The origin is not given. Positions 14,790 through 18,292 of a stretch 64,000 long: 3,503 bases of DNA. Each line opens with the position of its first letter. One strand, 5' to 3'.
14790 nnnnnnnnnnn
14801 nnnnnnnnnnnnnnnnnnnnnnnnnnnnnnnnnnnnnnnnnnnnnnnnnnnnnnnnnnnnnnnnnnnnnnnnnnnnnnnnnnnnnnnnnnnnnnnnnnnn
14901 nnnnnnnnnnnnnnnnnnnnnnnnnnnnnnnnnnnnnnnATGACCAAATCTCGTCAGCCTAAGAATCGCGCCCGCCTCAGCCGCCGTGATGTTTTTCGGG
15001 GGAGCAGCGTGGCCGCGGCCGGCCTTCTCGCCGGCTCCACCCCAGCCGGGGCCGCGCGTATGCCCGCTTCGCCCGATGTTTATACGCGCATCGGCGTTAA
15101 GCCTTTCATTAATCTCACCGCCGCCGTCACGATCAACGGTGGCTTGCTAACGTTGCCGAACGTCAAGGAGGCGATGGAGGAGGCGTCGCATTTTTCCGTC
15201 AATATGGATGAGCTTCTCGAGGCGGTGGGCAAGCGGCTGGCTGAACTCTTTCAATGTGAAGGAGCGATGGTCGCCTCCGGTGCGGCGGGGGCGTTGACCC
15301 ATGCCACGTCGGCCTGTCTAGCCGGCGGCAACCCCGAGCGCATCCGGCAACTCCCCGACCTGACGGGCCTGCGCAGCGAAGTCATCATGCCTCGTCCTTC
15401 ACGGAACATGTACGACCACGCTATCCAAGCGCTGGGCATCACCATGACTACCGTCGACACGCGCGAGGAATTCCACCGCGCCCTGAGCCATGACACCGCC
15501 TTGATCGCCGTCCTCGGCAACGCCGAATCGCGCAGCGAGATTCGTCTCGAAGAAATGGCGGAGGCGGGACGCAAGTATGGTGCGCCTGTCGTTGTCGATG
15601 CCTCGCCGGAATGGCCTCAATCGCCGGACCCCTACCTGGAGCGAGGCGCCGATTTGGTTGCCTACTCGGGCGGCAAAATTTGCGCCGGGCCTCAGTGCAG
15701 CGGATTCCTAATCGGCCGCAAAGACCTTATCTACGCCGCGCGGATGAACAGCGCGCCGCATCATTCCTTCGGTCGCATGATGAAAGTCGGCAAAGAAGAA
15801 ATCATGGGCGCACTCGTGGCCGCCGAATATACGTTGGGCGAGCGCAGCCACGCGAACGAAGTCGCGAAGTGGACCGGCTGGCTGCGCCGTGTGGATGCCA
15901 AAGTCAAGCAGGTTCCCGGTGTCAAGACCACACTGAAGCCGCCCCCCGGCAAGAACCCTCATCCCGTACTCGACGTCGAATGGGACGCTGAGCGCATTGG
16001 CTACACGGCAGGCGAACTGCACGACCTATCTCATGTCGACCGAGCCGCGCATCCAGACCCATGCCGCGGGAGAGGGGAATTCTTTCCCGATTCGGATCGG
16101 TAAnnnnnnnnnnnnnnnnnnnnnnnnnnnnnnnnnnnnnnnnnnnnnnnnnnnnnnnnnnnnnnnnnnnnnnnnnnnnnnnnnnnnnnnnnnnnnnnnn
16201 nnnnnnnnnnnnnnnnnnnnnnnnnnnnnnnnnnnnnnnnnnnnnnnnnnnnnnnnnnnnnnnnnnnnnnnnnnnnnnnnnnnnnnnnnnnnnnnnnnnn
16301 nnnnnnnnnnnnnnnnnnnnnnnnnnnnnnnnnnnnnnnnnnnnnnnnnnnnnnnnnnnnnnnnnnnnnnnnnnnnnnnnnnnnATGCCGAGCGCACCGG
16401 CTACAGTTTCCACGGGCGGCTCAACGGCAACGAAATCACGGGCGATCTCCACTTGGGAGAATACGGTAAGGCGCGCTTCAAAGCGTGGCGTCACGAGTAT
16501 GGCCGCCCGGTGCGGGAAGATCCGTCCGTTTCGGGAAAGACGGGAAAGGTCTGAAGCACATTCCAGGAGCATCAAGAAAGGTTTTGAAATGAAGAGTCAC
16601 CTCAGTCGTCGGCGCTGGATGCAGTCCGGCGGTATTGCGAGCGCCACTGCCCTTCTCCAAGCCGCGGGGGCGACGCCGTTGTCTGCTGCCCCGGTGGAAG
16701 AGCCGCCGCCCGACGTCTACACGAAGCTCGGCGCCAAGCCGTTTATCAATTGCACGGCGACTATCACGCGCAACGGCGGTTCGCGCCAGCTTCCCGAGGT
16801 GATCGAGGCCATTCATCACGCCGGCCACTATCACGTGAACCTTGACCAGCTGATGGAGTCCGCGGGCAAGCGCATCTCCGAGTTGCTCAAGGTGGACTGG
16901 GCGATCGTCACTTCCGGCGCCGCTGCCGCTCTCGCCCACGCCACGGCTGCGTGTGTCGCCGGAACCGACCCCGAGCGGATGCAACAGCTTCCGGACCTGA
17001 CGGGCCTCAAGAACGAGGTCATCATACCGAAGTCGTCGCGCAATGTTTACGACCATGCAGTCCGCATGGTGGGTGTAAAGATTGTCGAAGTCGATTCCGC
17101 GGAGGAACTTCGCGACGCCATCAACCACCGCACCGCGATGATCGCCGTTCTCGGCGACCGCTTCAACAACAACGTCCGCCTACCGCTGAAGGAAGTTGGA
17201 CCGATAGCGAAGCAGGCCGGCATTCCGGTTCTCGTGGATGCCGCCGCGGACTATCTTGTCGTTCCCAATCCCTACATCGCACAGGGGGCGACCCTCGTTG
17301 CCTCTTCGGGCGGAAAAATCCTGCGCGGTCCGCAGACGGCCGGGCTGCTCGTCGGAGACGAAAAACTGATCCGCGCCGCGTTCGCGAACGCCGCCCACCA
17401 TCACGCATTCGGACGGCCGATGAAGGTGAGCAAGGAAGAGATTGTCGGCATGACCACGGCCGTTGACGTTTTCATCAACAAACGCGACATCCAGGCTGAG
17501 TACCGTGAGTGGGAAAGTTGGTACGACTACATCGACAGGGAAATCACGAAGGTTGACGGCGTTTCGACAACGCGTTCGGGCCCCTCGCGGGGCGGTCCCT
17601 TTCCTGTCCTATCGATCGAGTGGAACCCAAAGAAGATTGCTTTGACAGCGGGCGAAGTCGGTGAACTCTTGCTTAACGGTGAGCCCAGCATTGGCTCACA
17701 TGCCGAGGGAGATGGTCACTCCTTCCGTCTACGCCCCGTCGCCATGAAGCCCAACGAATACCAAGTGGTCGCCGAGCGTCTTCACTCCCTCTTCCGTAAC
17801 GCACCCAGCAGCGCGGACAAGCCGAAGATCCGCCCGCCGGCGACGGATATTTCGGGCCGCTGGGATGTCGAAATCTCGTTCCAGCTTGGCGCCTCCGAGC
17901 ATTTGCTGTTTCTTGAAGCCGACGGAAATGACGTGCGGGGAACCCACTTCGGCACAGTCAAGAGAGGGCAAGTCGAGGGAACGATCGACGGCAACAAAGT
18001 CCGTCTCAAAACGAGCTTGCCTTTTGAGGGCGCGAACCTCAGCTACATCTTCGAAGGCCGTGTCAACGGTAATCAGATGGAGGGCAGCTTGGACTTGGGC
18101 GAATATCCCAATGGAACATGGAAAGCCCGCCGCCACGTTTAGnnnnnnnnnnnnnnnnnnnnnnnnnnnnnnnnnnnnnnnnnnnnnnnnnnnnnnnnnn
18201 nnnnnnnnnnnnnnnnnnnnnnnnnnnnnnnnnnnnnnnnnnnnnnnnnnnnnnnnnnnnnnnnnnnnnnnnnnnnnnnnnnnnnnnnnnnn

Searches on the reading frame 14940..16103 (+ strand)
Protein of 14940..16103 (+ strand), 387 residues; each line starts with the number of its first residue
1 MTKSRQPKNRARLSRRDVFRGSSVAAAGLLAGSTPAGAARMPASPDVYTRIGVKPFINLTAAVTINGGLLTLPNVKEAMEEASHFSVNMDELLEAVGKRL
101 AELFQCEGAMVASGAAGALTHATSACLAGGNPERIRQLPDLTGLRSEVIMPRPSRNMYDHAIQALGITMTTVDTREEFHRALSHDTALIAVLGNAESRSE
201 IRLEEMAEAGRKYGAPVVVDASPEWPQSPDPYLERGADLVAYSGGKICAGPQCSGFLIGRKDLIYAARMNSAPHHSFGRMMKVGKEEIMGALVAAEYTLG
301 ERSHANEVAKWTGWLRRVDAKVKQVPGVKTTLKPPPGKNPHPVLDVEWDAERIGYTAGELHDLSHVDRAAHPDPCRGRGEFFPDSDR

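Call 70: search_protein_families(library=pfam, proteins=[window:14940-16103:+], max_evalue=0.0001)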
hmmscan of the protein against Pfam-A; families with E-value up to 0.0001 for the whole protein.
window:14940-16103:+ (387 aa): 3 families
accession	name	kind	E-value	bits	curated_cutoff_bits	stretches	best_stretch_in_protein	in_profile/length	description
PF00266.25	Aminotran_5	-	1.8e-06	27.7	21.5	1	162-267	116-221/371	Aminotransferase class-V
PF03841.19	SelA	-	9.7e-06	25.3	22.8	1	232-288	199-249/367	L-seryl-tRNA selenium transferase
PF01053.26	Cys_Met_Meta_PP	-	1.9e-05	23.8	27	1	94-250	55-202/381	Cys/Met metabolism PLP-dependent enzyme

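Call 74: search_protein_families(library=ncbifam, proteins=[window:14940-16103:+], max_evalue=0.01)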
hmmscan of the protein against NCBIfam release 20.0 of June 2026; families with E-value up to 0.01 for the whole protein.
window:14940-16103:+ (387 aa): 17 families
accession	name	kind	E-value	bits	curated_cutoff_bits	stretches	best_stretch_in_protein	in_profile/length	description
TIGR01437.1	selA_rel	subfamily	1.7e-35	122.6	385.3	1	47-359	1-316/363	DgaE family pyridoxal phosphate-dependent ammonia lyase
NF047797.1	glminPNH3LysDgaE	equivalog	2.8e-31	108.8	600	1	46-333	2-289/367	D-glucosaminate-6-phosphate ammonia lyase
TIGR00474.1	selA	equivalog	5.2e-07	28.9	267.9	1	230-291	272-327/455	L-seryl-tRNA(Sec) selenium transferase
TIGR01979.1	sufS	subfamily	6.4e-06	25.3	475.1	1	174-266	148-240/403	SufS family cysteine desulfurase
NF005695.0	PRK07503.1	equivalog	7.4e-06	24.9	666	1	91-271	65-238/403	methionine gamma-lyase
TIGR01326.1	OAH_OAS_sulfhy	subfamily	2.3e-05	23.3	495.1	1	94-263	60-222/418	O-acetylhomoserine aminocarboxypropyltransferase/cysteine synthase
NF006004.0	PRK08134.1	equivalog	0.00022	20.1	636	1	79-250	51-214/433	O-acetylhomoserine aminocarboxypropyltransferase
NF005758.0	PRK07582.1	equivalog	0.00022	20.1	440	1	154-250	107-202/372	cystathionine gamma-lyase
TIGR04343.1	egtE_PLP_lyase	equivalog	0.00031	19.6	400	1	160-266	117-222/370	ergothioneine biosynthesis PLP-dependent enzyme EgtE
NF005872.0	PRK07812.1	equivalog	0.00032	19.3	703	1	155-250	125-223/439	bifunctional o-acetylhomoserine/o-acetylserine sulfhydrylase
NF004876.0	PRK06234.1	subfamily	0.00044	19.4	666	1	95-269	68-237/400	methionine gamma-lyase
TIGR01976.1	am_tr_V_VC1184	hypoth_equivalog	0.00098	18.5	352.35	1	176-267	149-239/401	cysteine desulfurase-like protein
TIGR01325.1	O_suc_HS_sulf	equivalog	0.0011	17.7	510.05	1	157-263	109-219/380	O-succinylhomoserine sulfhydrylase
NF006097.0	PRK08249.1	equivalog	0.002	16.6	600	1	201-265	168-233/402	cystathionine gamma-synthase family protein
NF005870.0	PRK07810.1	equivalog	0.0048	15.4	618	1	158-264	129-239/406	O-succinylhomoserine sulfhydrylase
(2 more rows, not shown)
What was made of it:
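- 14940..16103 (+): Tat-signal DgaE-family PLP lyase homologue 1 (387 aa). It is a candidate true partner class for B and lies about 22 kb away. TIGR01437 scores 122.6 bits, below its cut-off of 385 (call 74).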

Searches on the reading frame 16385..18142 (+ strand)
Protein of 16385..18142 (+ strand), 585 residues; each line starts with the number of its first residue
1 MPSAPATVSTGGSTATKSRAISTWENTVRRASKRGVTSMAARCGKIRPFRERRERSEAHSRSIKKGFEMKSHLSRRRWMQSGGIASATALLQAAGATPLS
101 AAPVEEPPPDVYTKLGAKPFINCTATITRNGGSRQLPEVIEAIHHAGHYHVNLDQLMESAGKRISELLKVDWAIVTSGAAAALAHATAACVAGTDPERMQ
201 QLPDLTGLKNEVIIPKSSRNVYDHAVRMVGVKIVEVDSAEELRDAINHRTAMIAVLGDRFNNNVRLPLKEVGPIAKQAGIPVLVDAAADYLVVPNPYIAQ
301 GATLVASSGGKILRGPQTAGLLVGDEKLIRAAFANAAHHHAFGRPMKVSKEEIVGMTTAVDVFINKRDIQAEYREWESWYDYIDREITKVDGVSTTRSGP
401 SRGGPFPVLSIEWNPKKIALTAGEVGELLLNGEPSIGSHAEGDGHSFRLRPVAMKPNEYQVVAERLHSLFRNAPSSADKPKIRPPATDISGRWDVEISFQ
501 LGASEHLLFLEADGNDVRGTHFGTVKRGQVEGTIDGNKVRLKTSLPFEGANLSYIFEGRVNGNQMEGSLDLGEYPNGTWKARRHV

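Call 70: search_protein_families(library=pfam, proteins=[window:16385-18142:+], max_evalue=0.0001)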
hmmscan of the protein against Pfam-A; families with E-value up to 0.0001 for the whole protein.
window:16385-18142:+ (585 aa): 2 families
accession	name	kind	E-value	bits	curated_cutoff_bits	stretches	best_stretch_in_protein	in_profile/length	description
PF00266.25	Aminotran_5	-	4.1e-07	29.8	21.5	1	146-332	34-221/371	Aminotransferase class-V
PF03841.19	SelA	-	4.1e-05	23.2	22.8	0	229-366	111-262/367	L-seryl-tRNA selenium transferase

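Call 74: search_protein_families(library=ncbifam, proteins=[window:16385-18142:+], max_evalue=0.01)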
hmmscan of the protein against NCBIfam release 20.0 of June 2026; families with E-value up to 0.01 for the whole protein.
window:16385-18142:+ (585 aa): 20 families
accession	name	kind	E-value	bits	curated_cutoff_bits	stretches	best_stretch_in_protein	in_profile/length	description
TIGR01437.1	selA_rel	subfamily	4.5e-45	154.1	385.3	1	111-467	1-360/363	DgaE family pyridoxal phosphate-dependent ammonia lyase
NF047797.1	glminPNH3LysDgaE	equivalog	6.6e-43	147.1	600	1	110-471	2-363/367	D-glucosaminate-6-phosphate ammonia lyase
TIGR03576.1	pyridox_MJ0158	hypoth_equivalog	4.1e-08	32.8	304.45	1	223-382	112-268/346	TIGR03576 family pyridoxal phosphate-dependent enzyme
TIGR00474.1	selA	equivalog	8e-07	28.3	267.9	1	267-372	233-343/455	L-seryl-tRNA(Sec) selenium transferase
TIGR01977.1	am_tr_V_EF2568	hypoth_equivalog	1e-05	24.7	377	1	237-327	125-215/376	cysteine desulfurase family protein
NF006004.0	PRK08134.1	equivalog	2.5e-05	23.1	636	1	217-320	115-221/433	O-acetylhomoserine aminocarboxypropyltransferase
TIGR01326.1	OAH_OAS_sulfhy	subfamily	2.8e-05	23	495.1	1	218-323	109-217/418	O-acetylhomoserine aminocarboxypropyltransferase/cysteine synthase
NF005695.0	PRK07503.1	equivalog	3.4e-05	22.7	666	1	224-330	123-232/403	methionine gamma-lyase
NF006096.0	PRK08248.1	equivalog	5.5e-05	22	726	1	219-320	117-221/431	homocysteine synthase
TIGR03812.1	tyr_de_CO2_Arch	equivalog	0.00016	20.6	299.4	1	201-294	105-199/375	tyrosine decarboxylase MfnA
TIGR04343.1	egtE_PLP_lyase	equivalog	0.00017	20.5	400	1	264-331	158-222/370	ergothioneine biosynthesis PLP-dependent enzyme EgtE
TIGR01328.1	met_gam_lyase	equivalog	0.00021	20.3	549.7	1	229-330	124-226/391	methionine gamma-lyase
NF005872.0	PRK07812.1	equivalog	0.00035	19.1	703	1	220-324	126-234/439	bifunctional o-acetylhomoserine/o-acetylserine sulfhydrylase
TIGR03403.1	nifS_epsilon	equivalog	0.00041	19.3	587.7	1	236-370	127-260/382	NifS family cysteine desulfurase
NF010611.0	PRK14012.1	equivalog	0.0006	18.9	548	1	236-393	133-289/406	IscS subfamily cysteine desulfurase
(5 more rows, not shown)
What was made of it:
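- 16589..18142 (+): Tat-signal DgaE-family PLP lyase homologue 2 (517 aa from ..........). It is a candidate true partner class for B. TIGR01437 scores 154 bits and NF047797 scores 147, both below their cut-offs (call 74).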

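Call 85: find_related_loci(query=A3, collection=metagenome_contigs, flank=8000)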
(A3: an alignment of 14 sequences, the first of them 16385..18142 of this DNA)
Query A3 (585 aa) in metagenome_contigs; peptide patterns used: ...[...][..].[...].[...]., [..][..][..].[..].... (x = any residue, [..] = any of these).
600 stretches matched a pattern (row limit reached: there are more); 578 encode a relative of the query (tblastn E <= 1e-3); the best 80 are kept; 80 distinct loci.
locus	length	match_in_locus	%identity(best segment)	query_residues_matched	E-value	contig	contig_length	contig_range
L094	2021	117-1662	65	6-584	0e+0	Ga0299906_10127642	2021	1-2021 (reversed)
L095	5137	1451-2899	61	99-584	0e+0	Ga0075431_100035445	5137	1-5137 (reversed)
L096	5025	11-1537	57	71-584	0e+0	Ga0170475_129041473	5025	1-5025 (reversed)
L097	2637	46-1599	57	65-584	0e+0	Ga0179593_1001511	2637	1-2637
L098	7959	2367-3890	57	73-585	0e+0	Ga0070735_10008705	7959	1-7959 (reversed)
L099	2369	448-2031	54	56-584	0e+0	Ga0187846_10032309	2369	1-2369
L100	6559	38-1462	59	109-584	0e+0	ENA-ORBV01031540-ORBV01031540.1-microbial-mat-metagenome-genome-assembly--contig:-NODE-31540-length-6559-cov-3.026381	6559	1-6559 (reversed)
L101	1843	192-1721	55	73-584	0e+0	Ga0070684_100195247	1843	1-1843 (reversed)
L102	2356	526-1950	57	109-584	0e+0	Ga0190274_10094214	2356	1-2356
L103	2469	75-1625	53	60-585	0e+0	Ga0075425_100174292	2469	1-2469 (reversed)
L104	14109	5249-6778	54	66-583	5e-170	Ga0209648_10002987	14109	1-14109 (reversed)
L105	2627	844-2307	51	59-583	6e-178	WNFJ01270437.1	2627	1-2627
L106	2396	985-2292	55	47-487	5e-162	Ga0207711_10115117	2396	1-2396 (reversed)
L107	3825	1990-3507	45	90-585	2e-150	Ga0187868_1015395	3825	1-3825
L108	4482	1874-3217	56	136-584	6e-148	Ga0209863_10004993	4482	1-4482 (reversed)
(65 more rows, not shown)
